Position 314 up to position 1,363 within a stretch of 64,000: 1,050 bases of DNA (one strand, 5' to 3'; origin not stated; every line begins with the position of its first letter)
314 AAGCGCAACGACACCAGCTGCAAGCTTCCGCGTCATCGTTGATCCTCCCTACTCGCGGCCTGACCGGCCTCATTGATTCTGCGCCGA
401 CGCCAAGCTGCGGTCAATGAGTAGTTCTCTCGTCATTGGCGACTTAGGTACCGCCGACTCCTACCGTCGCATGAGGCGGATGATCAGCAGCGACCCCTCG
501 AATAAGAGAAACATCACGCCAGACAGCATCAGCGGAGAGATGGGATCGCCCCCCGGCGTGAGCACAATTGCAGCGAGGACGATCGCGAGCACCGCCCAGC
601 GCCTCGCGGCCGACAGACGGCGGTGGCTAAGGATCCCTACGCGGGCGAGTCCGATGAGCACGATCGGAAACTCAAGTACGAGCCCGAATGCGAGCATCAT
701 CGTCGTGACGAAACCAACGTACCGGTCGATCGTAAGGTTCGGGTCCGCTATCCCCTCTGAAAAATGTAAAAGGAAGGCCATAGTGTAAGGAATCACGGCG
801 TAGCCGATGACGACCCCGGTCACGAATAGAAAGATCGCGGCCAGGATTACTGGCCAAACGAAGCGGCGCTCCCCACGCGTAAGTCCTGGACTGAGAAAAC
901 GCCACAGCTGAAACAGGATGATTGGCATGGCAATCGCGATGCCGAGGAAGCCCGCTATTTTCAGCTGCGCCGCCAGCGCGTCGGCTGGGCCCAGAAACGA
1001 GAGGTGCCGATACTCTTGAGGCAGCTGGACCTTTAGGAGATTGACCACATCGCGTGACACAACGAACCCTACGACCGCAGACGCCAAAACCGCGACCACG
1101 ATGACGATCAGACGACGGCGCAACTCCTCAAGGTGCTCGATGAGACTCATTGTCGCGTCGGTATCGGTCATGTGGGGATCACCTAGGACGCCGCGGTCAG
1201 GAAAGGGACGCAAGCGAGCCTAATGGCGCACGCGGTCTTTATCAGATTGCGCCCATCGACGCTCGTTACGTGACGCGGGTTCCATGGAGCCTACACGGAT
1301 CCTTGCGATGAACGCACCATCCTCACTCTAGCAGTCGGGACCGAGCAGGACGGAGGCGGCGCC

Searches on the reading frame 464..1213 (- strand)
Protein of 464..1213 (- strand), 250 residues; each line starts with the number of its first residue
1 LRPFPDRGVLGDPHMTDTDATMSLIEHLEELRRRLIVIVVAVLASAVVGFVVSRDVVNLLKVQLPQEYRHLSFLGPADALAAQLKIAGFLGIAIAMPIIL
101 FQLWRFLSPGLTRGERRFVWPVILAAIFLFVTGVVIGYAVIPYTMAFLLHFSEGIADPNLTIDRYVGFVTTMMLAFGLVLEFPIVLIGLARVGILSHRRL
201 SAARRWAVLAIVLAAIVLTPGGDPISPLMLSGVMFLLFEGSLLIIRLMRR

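Call 99: search_protein_families(library=pfam, alignment_id=A6, max_evalue=0.00001)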
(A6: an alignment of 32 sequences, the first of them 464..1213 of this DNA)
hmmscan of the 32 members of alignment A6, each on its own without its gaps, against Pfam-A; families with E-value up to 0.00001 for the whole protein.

A. member 1, window:464-1213:- (250 aa): 1 family
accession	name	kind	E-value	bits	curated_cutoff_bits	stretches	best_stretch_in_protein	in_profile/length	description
PF00902.23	TatC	-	1.4e-59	201.8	25.1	1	26-231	1-206/208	Sec-independent protein translocase protein (TatC)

B. families by the number of members that match (of 32 scanned): 24 families
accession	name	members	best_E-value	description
PF00902.23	TatC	1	1.4e-59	Sec-independent protein translocase protein (TatC)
PF01863.23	YgjP-like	1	2.6e-57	YgjP-like, metallopeptidase domain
PF00580.27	UvrD-helicase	1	1.4e-30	UvrD/REP helicase N-terminal domain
PF01867.21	Cas_Cas1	1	1.8e-21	CRISPR associated protein Cas1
PF08980.16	DUF1883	1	1.8e-19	Domain of unknown function (DUF1883)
PF08808.17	RES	1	2.4e-19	RES domain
PF13304.12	AAA_21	1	4.1e-19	AAA domain, putative AbiEii toxin, Type IV TA system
PF13676.11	TIR_2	1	1.8e-18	TIR domain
PF08843.17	AbiEii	1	1.2e-17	Nucleotidyl transferase AbiEii toxin, Type IV TA system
PF13271.11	DUF4062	1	1.3e-17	Domain of unknown function (DUF4062)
PF13175.12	AAA_15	1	1.8e-15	AAA ATPase domain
PF13245.12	AAA_19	1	5.1e-13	AAA domain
PF13424.12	TPR_12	1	1.5e-11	Tetratricopeptide repeat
PF09407.15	AbiEi_1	1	6e-11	AbiEi antitoxin C-terminal domain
PF01582.25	TIR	1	2.8e-10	TIR domain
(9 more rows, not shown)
